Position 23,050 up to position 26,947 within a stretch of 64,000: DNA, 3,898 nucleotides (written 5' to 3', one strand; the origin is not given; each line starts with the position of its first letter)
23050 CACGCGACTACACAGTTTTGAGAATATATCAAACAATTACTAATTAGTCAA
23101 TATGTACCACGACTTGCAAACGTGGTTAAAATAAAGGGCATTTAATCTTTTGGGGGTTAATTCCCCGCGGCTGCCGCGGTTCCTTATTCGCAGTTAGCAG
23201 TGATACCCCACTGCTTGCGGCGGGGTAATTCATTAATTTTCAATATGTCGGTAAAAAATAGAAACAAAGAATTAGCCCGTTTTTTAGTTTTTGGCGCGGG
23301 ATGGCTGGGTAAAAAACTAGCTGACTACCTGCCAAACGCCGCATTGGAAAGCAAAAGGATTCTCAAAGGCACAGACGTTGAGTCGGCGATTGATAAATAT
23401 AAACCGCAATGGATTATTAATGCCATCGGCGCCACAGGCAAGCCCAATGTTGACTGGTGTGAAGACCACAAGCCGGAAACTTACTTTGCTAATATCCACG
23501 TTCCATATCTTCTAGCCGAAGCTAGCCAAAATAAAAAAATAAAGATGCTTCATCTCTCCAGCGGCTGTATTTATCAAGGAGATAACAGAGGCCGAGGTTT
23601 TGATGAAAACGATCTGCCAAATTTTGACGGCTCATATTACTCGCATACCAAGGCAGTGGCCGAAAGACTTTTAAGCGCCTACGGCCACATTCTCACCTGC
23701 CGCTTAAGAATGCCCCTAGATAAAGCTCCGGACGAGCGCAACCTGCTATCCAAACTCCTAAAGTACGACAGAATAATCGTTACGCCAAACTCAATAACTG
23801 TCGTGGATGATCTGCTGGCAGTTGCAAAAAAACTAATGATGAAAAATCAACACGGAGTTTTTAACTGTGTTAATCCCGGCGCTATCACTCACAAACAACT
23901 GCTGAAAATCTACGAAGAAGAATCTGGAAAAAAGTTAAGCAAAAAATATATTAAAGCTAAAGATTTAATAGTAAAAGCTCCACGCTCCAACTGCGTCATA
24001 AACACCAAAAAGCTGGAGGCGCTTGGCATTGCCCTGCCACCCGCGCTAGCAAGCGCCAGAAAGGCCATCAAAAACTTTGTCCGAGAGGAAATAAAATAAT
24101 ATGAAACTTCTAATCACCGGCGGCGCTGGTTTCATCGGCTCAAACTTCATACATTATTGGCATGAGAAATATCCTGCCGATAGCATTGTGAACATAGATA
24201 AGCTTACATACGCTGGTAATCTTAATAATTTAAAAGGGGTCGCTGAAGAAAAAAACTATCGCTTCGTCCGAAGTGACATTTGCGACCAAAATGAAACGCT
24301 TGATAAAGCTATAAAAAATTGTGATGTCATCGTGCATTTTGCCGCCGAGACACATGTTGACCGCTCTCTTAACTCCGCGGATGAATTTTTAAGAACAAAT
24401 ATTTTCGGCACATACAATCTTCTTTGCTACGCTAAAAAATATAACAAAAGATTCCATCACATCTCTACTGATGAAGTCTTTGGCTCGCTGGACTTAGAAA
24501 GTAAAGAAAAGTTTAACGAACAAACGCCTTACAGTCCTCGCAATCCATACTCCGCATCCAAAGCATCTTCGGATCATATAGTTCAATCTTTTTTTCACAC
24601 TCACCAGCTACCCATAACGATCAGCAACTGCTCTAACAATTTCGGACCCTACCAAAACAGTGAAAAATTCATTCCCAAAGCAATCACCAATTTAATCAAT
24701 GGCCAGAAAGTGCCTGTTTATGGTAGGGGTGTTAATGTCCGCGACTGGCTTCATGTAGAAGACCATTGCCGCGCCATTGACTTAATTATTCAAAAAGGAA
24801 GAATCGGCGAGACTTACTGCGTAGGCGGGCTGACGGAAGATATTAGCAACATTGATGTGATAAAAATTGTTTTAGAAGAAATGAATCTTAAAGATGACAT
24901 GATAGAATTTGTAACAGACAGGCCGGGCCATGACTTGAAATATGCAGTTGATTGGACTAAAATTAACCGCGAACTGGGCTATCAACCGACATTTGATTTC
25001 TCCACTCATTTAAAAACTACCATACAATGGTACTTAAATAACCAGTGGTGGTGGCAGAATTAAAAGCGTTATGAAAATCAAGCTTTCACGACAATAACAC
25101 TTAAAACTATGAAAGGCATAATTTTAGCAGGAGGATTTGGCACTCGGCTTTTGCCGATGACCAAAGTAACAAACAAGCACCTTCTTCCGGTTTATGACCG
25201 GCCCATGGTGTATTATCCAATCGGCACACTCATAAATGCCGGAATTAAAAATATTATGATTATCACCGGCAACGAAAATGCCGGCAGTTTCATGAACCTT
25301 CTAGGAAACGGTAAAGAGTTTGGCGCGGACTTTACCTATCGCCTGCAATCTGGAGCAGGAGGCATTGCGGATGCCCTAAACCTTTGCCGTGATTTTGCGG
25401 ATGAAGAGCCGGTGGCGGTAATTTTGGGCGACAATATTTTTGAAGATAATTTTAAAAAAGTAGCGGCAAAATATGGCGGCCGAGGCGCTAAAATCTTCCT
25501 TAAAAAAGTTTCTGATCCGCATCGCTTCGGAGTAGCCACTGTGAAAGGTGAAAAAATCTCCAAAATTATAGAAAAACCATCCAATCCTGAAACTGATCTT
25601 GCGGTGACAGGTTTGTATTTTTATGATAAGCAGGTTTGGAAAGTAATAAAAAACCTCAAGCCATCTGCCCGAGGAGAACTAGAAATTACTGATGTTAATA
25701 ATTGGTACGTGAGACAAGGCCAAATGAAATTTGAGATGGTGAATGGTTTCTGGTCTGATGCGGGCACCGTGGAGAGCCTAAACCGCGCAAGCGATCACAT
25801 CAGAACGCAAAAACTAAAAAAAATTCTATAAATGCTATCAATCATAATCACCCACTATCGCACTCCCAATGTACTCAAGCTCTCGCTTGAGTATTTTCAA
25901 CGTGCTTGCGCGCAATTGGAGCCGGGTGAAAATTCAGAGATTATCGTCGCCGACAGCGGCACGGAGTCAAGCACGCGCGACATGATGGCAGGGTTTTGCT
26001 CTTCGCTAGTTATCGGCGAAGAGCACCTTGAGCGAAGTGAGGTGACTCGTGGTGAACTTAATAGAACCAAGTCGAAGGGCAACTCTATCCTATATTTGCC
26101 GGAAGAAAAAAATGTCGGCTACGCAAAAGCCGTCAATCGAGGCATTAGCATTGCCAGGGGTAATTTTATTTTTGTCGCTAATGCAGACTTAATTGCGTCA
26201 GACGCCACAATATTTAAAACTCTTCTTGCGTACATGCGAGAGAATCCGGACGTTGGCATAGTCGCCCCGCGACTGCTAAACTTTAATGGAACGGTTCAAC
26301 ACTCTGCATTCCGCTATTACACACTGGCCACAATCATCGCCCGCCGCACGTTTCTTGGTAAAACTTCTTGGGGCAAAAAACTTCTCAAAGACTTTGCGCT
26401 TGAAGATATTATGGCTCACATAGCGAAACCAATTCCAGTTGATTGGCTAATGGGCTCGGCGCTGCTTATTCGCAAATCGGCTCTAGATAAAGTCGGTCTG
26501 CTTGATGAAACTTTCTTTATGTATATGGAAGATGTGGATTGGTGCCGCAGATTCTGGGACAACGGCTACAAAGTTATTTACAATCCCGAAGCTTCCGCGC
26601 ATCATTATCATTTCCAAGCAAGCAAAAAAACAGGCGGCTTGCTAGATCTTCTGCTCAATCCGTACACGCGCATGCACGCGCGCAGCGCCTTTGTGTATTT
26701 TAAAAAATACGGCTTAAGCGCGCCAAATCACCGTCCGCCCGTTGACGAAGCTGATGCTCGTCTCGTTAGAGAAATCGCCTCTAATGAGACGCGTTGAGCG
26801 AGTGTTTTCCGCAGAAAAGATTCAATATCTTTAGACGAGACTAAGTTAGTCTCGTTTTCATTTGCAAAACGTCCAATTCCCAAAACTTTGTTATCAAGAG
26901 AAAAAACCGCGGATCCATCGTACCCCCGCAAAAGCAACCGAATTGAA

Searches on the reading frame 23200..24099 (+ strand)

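Call 31: search_protein_families(library=pfam, proteins=[window:23200-24099:+], max_evalue=0.000001)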
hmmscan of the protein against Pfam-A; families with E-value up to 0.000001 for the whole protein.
window:23200-24099:+ (299 aa): 2 families
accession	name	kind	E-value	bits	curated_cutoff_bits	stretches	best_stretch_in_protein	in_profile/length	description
PF04321.23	RmlD_sub_bind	-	1.1e-13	51.4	27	1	53-282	36-273/287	RmlD substrate binding domain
PF01370.27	Epimerase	-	2.9e-10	40.4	20.9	1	53-162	49-157/240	NAD dependent epimerase/dehydratase family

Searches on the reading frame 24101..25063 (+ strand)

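Call 31: search_protein_families(library=pfam, proteins=[window:24101-25063:+], max_evalue=0.000001)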
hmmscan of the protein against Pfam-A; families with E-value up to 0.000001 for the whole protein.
window:24101-25063:+ (320 aa): 6 families
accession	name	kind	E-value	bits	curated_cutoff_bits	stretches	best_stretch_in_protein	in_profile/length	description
PF16363.11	GDP_Man_Dehyd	-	5.1e-76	256.7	27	1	4-305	1-330/332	GDP-mannose 4,6 dehydratase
PF01370.27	Epimerase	-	1e-60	205.6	20.9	1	4-242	2-240/240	NAD dependent epimerase/dehydratase family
PF07993.18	NAD_binding_4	-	4.6e-17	62.5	20.1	1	5-182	1-209/258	Male sterility protein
PF01073.25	3Beta_HSD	-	2.6e-15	56.6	22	1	4-222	1-221/280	3-beta hydroxysteroid dehydrogenase/isomerase family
PF04321.23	RmlD_sub_bind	-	6.2e-15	55.5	27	1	1-167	1-142/287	RmlD substrate binding domain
PF02719.21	Polysacc_synt_2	-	3.7e-13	49.8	20.2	1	3-127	1-132/293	Polysaccharide biosynthesis protein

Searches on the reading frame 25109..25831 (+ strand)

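Call 7: search_protein_families(library=ncbifam, proteins=[window:25109-25831:+], max_evalue=0.00001)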
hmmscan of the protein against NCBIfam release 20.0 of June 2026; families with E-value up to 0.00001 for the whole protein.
window:25109-25831:+ (240 aa): 27 families (the best 25 are shown)
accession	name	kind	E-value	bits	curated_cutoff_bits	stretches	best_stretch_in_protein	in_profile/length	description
TIGR01207.1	rmlA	equivalog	3.4e-75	252.8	360.65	1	2-235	1-240/286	glucose-1-phosphate thymidylyltransferase RfbA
TIGR01208.1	rmlA_long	equivalog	2.7e-67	227.2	320.25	1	2-233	1-236/353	glucose-1-phosphate thymidylyltransferase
NF012024.0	PRK15480.1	equivalog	1.8e-64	217.7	588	1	2-234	5-243/292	glucose-1-phosphate thymidylyltransferase RfbA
TIGR03992.1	Arch_glmU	subfamily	3.9e-46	157.7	292.1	1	1-220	1-216/393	bifunctional sugar-1-phosphate nucleotidylyltransferase/acetyltransferase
NF041313.1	UDPGP_AglF_Halo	equivalog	1.8e-32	112.6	400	1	1-228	1-231/234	UTP--glucose-1-phosphate uridylyltransferase AglF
NF041173.1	Sug_nt_acttase_Thmprot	equivalog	7.4e-32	110.8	600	1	1-220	1-216/405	bifunctional sugar-1-phosphate nucleotidylyltransferase/acetyltransferase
TIGR01099.1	galU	equivalog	2.4e-31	109.3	326.8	2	73-222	94-256/261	UTP--glucose-1-phosphate uridylyltransferase GalU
NF052502.1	man1P_GTase_Rv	exception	9e-24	84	440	1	3-230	3-229/352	mannose-1-phosphate guanylyltransferase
NF045761.1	NAMPUrTaseMurU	equivalog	3.6e-20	72.8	250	1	1-227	1-223/226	N-acetylmuramate alpha-1-phosphate uridylyltransferase MurU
NF009928.0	PRK13389.1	equivalog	1.2e-18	67.3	548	2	2-56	10-64/302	UTP--glucose-1-phosphate uridylyltransferase GalU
NF007516.0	PRK10122.1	equivalog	3.5e-16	59.2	534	1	2-55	5-58/297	UTP--glucose-1-phosphate uridylyltransferase GalF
NF003670.0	PRK05293.1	equivalog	4.2e-15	55.5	470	1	3-228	7-255/382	glucose-1-phosphate adenylyltransferase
NF041135.1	IPPtranDIPPsyn_Thcocales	equivalog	4.4e-15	55.6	580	1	1-237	1-223/419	bifunctional L-myo-inositol-1-phosphate cytidylyltransferase/CDP-L-myo-inositol myo-inositolphosphotransferase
TIGR02091.1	glgC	equivalog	2.8e-14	53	424.9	1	83-227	98-255/364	glucose-1-phosphate adenylyltransferase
TIGR01105.1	galF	equivalog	3.5e-14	52.7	659.2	1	2-55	5-58/297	GalU regulator GalF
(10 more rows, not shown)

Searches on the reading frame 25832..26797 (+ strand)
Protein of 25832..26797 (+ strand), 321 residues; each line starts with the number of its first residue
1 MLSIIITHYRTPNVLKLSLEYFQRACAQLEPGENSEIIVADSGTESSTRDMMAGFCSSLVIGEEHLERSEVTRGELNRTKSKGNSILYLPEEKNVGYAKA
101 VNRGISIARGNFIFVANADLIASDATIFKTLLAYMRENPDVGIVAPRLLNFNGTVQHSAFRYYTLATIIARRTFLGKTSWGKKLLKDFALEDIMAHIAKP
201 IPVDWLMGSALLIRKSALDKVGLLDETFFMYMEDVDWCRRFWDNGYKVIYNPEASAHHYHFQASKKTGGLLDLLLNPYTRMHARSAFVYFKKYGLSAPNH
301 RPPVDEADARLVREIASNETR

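Call 7: search_protein_families(library=ncbifam, proteins=[window:25832-26797:+], max_evalue=0.00001)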
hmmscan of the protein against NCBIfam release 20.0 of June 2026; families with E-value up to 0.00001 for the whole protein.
window:25832-26797:+ (321 aa): 5 families
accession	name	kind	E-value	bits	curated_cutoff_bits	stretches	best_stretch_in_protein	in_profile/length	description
TIGR03965.1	mycofact_glyco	equivalog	1.2e-12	47.5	280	1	197-260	220-282/467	mycofactocin biosynthesis glycosyltransferase MftF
TIGR01556.1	rhamnosyltran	subfamily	1.8e-10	40.5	200.55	1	198-258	140-200/281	rhamnosyltransferase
TIGR03937.1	PgaC_IcaA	equivalog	5.8e-09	35.4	422.3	0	72-148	88-165/407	poly-beta-1,6-N-acetyl-D-glucosamine synthase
NF041875.1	EPS_EpsD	equivalog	1.6e-07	31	370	0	87-127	57-97/325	exopolysaccharide biosynthesis glycosyltransferase EpsD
NF050113.1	gal_furan_GlfT1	equivalog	8.3e-06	25.3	330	0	81-247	48-195/290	galactofuranosyltransferase GlfT1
